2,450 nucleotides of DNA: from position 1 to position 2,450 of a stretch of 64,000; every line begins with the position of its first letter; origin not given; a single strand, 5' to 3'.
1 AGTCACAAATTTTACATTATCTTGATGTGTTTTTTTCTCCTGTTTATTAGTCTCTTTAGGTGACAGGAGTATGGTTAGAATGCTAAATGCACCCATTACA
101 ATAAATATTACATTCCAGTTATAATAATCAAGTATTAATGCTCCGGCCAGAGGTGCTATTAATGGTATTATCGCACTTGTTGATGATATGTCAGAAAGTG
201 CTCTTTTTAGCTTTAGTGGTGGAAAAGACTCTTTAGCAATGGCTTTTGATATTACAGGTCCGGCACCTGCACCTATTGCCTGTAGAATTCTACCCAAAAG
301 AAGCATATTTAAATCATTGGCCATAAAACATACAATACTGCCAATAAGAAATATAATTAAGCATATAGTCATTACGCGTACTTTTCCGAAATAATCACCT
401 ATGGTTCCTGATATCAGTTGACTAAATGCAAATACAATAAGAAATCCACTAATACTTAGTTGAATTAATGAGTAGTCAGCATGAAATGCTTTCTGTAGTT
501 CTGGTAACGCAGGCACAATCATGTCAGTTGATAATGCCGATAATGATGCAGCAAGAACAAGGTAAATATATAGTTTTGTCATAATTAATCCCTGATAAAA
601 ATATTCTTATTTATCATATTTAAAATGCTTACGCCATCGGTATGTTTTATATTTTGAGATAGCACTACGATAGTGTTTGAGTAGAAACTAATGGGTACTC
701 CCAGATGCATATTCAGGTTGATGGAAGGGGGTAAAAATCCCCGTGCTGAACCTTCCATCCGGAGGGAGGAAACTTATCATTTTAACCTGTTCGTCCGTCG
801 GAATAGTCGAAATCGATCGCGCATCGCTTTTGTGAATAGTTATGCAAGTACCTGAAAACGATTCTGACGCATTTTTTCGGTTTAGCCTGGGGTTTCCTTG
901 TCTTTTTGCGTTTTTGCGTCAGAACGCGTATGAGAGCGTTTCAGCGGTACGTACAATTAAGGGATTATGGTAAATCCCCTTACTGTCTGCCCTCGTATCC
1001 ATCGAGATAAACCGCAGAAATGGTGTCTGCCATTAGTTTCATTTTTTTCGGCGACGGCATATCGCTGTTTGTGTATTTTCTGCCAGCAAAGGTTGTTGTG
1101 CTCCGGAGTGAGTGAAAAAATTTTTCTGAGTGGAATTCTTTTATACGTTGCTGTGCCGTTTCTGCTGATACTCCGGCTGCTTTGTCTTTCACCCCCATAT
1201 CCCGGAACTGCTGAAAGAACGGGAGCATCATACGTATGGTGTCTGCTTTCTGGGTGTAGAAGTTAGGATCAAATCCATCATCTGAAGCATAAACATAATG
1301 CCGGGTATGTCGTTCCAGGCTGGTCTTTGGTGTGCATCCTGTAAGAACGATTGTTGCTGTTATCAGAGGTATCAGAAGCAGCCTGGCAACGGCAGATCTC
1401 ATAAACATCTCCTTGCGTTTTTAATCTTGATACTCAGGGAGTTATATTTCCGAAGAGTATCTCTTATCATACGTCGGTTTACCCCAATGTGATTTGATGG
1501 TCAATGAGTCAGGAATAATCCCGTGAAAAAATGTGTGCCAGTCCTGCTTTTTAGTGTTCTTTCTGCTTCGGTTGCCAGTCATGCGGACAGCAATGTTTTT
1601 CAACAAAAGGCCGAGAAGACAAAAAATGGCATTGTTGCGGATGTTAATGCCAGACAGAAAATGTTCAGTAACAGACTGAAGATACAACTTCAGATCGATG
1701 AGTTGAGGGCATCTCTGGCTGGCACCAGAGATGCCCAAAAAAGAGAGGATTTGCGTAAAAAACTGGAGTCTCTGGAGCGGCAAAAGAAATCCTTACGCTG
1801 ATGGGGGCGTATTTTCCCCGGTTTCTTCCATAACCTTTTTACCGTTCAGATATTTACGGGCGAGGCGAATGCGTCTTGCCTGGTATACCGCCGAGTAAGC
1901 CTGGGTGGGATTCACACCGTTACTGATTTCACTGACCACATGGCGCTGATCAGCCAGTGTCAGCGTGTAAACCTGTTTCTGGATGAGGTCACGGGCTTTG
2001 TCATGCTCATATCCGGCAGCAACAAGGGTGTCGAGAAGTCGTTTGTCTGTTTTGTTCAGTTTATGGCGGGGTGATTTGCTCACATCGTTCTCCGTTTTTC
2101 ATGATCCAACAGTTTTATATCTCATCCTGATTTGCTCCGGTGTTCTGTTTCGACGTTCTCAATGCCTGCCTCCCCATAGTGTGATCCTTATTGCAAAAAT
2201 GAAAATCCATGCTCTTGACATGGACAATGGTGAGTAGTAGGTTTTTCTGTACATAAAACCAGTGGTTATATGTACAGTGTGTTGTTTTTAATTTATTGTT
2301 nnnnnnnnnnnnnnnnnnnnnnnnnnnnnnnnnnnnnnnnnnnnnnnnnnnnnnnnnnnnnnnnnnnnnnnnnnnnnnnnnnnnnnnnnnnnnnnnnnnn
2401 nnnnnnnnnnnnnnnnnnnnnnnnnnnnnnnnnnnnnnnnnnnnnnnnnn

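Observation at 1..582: MFS transporter gene adjacent to the colicin locus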

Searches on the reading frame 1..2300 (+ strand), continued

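Call 31: find_encoding_contigs(protein=P0093, flank=6000, max_places=2)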
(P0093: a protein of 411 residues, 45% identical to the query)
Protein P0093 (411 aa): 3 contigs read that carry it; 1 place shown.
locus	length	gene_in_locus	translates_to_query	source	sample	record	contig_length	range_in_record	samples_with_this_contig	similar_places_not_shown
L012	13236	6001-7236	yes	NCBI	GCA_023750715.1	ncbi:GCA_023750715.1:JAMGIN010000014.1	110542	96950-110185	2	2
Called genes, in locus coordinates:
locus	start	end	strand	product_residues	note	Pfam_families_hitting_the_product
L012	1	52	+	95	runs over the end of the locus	PF05016:ParE_toxin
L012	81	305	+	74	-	-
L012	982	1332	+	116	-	PF00078:RVT_1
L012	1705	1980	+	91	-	-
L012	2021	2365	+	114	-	-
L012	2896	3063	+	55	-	PF13438:DUF4113 (weak)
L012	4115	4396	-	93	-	-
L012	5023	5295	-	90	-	-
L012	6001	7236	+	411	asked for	PF00155:Aminotran_1_2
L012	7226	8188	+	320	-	PF08100:Dimerisation, PF00891:Methyltransf_2, PF13489:Methyltransf_23 (weak)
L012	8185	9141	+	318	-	-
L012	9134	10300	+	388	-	PF07690:MFS_1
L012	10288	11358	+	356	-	PF00501:AMP-binding (weak)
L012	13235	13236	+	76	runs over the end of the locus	PF04986:Y2_Tnp (weak)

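Call 32: find_encoding_contigs(protein=P0101, flank=6000, max_places=1)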
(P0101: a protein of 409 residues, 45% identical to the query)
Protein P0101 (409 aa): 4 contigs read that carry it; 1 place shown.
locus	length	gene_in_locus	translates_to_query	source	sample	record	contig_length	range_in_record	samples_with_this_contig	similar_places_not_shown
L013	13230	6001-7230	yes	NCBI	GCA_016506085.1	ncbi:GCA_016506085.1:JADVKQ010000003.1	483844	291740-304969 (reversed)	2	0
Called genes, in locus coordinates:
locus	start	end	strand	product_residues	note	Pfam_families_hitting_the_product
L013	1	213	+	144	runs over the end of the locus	PF04657:DMT_YdcZ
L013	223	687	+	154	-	PF04657:DMT_YdcZ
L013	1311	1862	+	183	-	PF00440:TetR_N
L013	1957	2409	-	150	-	-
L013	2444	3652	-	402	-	PF07690:MFS_1, PF05977:MFS_3 (faint)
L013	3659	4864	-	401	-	-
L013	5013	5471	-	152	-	-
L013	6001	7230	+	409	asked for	PF00155:Aminotran_1_2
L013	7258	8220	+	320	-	-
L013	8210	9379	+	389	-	PF07690:MFS_1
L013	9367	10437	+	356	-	-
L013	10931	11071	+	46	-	-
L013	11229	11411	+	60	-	-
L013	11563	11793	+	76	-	-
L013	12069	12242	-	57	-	-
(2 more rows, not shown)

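Call 33: find_encoding_contigs(protein=P0057, flank=6000, max_places=1)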
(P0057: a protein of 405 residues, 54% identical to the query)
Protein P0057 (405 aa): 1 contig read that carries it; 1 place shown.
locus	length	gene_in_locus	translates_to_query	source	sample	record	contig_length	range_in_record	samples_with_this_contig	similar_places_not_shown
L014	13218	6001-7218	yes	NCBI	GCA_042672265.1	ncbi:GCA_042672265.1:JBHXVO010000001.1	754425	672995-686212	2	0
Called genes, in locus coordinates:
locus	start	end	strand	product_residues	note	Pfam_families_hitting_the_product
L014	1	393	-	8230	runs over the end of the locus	-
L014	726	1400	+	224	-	-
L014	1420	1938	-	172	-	PF02575:YbaB_DNA_bd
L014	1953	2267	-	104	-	-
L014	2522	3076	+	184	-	-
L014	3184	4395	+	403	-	PF07690:MFS_1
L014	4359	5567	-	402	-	-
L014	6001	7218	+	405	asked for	PF00155:Aminotran_1_2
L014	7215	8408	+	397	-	PF07690:MFS_1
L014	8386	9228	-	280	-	PF01156:IU_nuc_hydro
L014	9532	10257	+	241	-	-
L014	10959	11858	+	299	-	PF13560:HTH_31, PF19054:DUF5753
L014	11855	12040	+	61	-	PF04149:DUF397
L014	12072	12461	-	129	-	-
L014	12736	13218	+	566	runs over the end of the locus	-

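Call 34: find_encoding_contigs(protein=P0103, flank=6000, max_places=1)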
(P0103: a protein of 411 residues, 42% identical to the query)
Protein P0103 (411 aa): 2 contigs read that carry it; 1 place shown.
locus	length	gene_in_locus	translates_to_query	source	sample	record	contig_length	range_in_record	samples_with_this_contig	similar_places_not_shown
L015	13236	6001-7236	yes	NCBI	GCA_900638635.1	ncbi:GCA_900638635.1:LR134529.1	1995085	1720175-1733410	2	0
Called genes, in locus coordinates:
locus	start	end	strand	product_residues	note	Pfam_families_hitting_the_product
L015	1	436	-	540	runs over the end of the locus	PF02878:PGM_PMM_I, PF02879:PGM_PMM_II, PF02880:PGM_PMM_III, PF24947:PGM1_C_vert_fung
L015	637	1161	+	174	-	PF08534:Redoxin, PF00578:AhpC-TSA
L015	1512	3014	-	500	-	PF13393:tRNA-synt_His, PF00587:tRNA-synt_2b (weak), PF03129:HGTP_anticodon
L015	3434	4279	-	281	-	PF00215:OMPdecase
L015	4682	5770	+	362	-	-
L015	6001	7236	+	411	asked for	PF00155:Aminotran_1_2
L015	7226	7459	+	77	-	-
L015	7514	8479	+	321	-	-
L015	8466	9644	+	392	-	PF07690:MFS_1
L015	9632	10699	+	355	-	-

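Call 41: find_homologous_proteins(query=L001:12584-13699:-, max_evalue=1e-20)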
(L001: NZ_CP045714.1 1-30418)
Query L001:12584-13699:- (372 aa): 90 proteins with E <= 1e-20 among 8000 candidates.
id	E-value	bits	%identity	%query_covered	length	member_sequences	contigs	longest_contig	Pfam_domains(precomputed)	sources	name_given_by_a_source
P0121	6.3e-228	774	100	100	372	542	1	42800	PF00083.31,PF07690.22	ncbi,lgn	ncbi:MFS transporter [Escherichia coli]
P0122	1.9e-190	650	83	100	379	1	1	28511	PF00083.31,PF07690.22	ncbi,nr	ncbi:MFS transporter [Escherichia coli]|nr:MFS transporter [Escherichia coli]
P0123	1.5e-169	582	74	99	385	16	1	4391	PF00083.31,PF07690.22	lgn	-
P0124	1.7e-169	582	73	100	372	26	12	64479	PF00083.31,PF07690.22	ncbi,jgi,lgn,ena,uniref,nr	ncbi:MFS transporter [Escherichia coli]|uniref:MFS transporter n=1 Tax=Escherichia coli TaxID=562 Re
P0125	3.5e-142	492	64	94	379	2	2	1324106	PF07690.22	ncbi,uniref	ncbi:MFS transporter [Raoultella scottii]|uniref:MFS transporter n=1 Tax=Raoultella scottii TaxID=30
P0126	1.2e-141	490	64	98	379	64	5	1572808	PF07690.22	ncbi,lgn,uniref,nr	ncbi:MFS transporter [Raoultella terrigena]|uniref:MFS transporter n=1 Tax=Raoultella terrigena TaxI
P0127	2.6e-141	489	64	94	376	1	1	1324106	PF07690.22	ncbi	ncbi:MFS transporter [Raoultella sp. WB_B2P2-3]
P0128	5.8e-141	488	64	94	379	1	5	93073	PF07690.22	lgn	-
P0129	3.0e-140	485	89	71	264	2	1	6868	PF06609.19,PF00083.31,PF07690.22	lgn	-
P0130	5.8e-140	484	62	98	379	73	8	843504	PF07690.22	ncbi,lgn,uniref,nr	ncbi:MFS transporter [Klebsiella pasteurii]|uniref:MFS transporter n=1 Tax=Klebsiella TaxID=570 RepI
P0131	6.7e-140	484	63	98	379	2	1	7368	PF07690.22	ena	-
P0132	2.7e-139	482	62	98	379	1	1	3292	PF07690.22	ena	-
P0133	4.2e-139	482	63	98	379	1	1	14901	PF07690.22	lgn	-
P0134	5.2e-139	481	63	97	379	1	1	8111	PF07690.22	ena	-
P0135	5.2e-139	481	63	98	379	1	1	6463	PF07690.22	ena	-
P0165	3.6e-136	472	62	94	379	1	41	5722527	PF07690.22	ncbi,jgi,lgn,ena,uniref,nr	ncbi:MFS transporter [Raoultella planticola]|uniref:MFS transporter n=1 Tax=Raoultella planticola Ta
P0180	6.0e-132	458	58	99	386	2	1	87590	PF07690.22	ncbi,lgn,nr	ncbi:multidrug effflux MFS transporter [Salmonella enterica subsp. enterica]|nr:multidrug effflux MF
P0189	1.9e-109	384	52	98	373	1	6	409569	PF07690.22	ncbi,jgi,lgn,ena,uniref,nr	ncbi:MFS transporter [Winslowiella iniecta]|uniref:MFS transporter n=1 Tax=Winslowiella iniecta TaxI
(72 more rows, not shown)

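Call 42: find_encoding_contigs(protein=P0124, flank=6000, max_places=3)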
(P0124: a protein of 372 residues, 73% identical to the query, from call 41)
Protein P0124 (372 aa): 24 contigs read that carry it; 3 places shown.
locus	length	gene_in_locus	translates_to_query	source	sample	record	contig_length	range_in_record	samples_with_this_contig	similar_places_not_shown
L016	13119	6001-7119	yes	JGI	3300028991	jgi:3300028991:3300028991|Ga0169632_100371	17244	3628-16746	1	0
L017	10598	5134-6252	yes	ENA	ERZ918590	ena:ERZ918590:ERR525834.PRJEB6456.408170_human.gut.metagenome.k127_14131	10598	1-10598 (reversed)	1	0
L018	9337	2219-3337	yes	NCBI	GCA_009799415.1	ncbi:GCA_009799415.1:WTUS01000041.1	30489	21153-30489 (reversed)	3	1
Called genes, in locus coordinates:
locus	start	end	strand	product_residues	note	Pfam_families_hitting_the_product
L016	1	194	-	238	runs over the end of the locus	PF06178:KdgM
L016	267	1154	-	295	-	PF00480:ROK, PF01869:BcrAD_BadFG (faint)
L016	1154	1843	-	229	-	PF04131:NanE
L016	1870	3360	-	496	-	PF00083:Sugar_tr, PF07690:MFS_1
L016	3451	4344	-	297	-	PF00701:DHDPS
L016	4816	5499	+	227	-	PF00392:GntR, PF07729:FCD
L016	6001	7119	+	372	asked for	PF00083:Sugar_tr, PF07690:MFS_1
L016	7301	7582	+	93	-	-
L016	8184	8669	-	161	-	PF03050:DDE_Tnp_IS66, PF13817:DDE_Tnp_IS66_C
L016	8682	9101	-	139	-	PF03050:DDE_Tnp_IS66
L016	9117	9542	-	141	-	PF13007:LZ_Tnp_IS66 (weak), PF13005:zf-IS66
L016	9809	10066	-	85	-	PF05717:TnpB_IS66 (weak)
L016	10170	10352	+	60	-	-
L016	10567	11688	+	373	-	PF13609:Porin_4, PF00267:Porin_1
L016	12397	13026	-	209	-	PF13384:HTH_23 (faint), PF13518:HTH_28 (faint), PF13551:HTH_29 (faint), PF01527:HTH_Tnp_1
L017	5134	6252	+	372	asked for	PF00083:Sugar_tr, PF07690:MFS_1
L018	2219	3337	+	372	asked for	PF00083:Sugar_tr, PF07690:MFS_1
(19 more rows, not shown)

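Call 43: find_encoding_contigs(protein=P0122, flank=6000, max_places=2)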
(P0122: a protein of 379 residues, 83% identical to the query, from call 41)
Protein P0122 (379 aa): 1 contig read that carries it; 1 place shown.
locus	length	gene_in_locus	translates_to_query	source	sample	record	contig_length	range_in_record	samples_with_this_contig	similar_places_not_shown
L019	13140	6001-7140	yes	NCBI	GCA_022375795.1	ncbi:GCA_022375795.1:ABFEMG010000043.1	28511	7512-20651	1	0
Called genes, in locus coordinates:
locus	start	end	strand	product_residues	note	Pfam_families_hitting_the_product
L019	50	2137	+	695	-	PF07715:Plug, PF00593:TonB_dep_Rec_b-barrel, PF25183:OMP_b-brl_4 (weak)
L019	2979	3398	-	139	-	PF04519:Bactofilin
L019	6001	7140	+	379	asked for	PF00083:Sugar_tr, PF07690:MFS_1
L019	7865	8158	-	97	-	PF17274:DUF5339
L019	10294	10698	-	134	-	-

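Call 44: find_encoding_contigs(protein=P0180, flank=6000, max_places=1)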
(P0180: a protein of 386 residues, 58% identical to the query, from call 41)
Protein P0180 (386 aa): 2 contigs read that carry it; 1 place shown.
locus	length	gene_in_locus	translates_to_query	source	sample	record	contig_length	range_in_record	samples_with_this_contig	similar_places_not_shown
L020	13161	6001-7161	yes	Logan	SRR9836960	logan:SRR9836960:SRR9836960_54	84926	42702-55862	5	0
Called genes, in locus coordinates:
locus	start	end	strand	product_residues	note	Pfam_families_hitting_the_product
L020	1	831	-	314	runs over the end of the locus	-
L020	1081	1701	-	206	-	PF00239:Resolvase, PF02796:HTH_7 (faint)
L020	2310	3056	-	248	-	PF00106:adh_short, PF01370:Epimerase (weak), PF08659:KR, PF23441:SDR (weak), PF13561:adh_short_C2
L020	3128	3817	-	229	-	PF08279:HTH_11, PF13280:WYL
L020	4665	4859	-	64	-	-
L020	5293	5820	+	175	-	PF00080:Sod_Cu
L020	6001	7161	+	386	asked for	PF07690:MFS_1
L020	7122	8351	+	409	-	PF00155:Aminotran_1_2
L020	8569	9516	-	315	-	PF04909:Amidohydro_2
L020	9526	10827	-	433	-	PF07690:MFS_1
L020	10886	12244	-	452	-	PF02447:GntP_permease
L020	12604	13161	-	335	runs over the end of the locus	PF04166:PdxA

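Call 64: find_encoding_contigs(protein=P0165, flank=5000, max_places=1)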
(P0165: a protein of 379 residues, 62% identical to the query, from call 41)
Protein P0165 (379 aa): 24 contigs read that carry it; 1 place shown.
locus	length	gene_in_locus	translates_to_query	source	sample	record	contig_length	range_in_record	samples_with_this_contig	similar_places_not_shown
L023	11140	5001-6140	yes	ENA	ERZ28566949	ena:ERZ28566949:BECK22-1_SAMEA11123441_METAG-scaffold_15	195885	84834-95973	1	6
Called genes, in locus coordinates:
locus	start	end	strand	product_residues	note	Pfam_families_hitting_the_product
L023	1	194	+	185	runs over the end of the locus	PF01965:DJ-1_PfpI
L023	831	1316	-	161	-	PF13302:Acetyltransf_3, PF13673:Acetyltransf_10 (weak), PF00583:Acetyltransf_1, PF13508:Acetyltransf_7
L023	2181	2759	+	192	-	PF00440:TetR_N, PF21993:TetR_C_13_2 (weak)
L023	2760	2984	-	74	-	PF14518:Haem_oxygenas_2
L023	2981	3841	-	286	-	PF14518:Haem_oxygenas_2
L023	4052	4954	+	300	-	PF00892:EamA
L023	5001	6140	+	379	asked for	PF07690:MFS_1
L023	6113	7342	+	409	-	PF00155:Aminotran_1_2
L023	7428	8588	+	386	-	PF01490:Aa_trans, PF03222:Trp_Tyr_perm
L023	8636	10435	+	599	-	PF00128:Alpha-amylase, PF16657:Malt_amylase_C (weak), PF23915:SusG_C (weak)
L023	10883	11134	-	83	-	-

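Call 65: find_encoding_contigs(protein=P0189, flank=5000, max_places=1)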
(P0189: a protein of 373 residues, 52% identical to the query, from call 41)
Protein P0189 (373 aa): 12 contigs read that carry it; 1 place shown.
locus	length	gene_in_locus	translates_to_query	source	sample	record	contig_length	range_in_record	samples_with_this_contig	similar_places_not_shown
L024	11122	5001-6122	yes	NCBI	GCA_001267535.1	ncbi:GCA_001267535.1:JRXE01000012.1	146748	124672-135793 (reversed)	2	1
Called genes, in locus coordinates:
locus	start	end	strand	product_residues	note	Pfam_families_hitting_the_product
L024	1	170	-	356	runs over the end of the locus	PF00356:LacI, PF00532:Peripla_BP_1, PF13407:Peripla_BP_4, PF13377:Peripla_BP_3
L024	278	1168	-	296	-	PF00126:HTH_1, PF03466:LysR_substrate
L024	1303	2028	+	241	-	PF02678:Pirin, PF17954:Pirin_C_2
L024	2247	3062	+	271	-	PF03180:Lipoprotein_9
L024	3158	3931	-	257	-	PF03649:UPF0014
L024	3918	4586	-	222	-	PF13481:AAA_25 (faint), PF00005:ABC_tran, PF02463:SMC_N, PF13191:AAA_16 (weak), PF13555:AAA_29, PF25199:nSTAND_NTPase5 (faint), PF13304:AAA_21 (faint), PF00004:AAA (weak)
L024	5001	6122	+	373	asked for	PF07690:MFS_1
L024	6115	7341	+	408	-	PF00155:Aminotran_1_2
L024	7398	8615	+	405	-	PF01490:Aa_trans (weak), PF03222:Trp_Tyr_perm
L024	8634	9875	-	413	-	PF13918:PLDc_3 (faint), PF13091:PLDc_2, PF00614:PLDc (faint), PF13091:PLDc_2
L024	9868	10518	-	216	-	PF01618:MotA_ExbB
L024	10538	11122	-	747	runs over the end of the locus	PF07715:Plug, PF00593:TonB_dep_Rec_b-barrel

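Call 66: search_protein_families(library=ncbifam, proteins=[L007:9281-10480:+, L024:7398-8612:+, L007:5942-6838:+, L007:4640-5728:-], max_evalue=0.00001)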
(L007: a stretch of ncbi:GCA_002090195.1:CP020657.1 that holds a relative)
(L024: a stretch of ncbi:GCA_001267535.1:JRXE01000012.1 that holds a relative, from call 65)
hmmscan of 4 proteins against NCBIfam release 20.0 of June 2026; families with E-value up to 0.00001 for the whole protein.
L007:9281-10480:+ (400 aa): 4 families
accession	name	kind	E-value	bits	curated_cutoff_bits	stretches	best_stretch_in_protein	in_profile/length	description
TIGR00837.1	araaP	subfamily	1.2e-82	278.3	350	1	10-387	2-381/381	aromatic amino acid transporter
NF007789.0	PRK10483.1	equivalog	2.2e-64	218.2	515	1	9-394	15-402/414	tryptophan permease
NF007235.0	PRK09664.1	equivalog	7.7e-56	189.8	497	1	10-390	14-399/415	low affinity tryptophan permease TnaB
NF011711.0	PRK15132.1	equivalog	4.3e-41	141.3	482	1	14-389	12-386/403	tyrosine transporter TyrP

L024:7398-8612:+ (405 aa): 4 families
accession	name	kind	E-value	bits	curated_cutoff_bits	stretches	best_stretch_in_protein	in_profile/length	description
TIGR00837.1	araaP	subfamily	8.7e-106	354.4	350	1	14-391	2-380/381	aromatic amino acid transporter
NF007789.0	PRK10483.1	equivalog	1.5e-94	317.6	515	1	10-393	12-396/414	tryptophan permease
NF007235.0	PRK09664.1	equivalog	3.3e-81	273.4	497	1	1-401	1-403/415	low affinity tryptophan permease TnaB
NF011711.0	PRK15132.1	equivalog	3.6e-58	197.5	482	1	11-398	5-390/403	tyrosine transporter TyrP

L007:5942-6838:+ (299 aa): 4 families
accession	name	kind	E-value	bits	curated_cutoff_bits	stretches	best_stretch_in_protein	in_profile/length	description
TIGR00950.1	2A78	equivalog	5.4e-29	101.4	230.2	1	13-286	1-262/264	carboxylate/amino acid/amine transporter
NF008432.0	PRK11272.1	equivalog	6e-09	35.5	270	1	8-296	15-291/294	drug/metabolite exporter YedA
NF050091.1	ArAmAcExpYddG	equivalog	1.4e-08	34.6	300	1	29-291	32-283/285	aromatic amino acid exporter YddG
NF008676.0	PRK11689.1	equivalog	2.1e-06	27.1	194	1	9-297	14-294/297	aromatic amino acid DMT transporter YddG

L007:4640-5728:- (363 aa): 1 family
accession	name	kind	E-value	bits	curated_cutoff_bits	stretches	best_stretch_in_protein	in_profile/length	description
NF042919.1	ChlAlygly_Syn_BesC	equivalog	5.1e-08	32.7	500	1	133-346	41-249/257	4-chloro-allylglycine synthase BesC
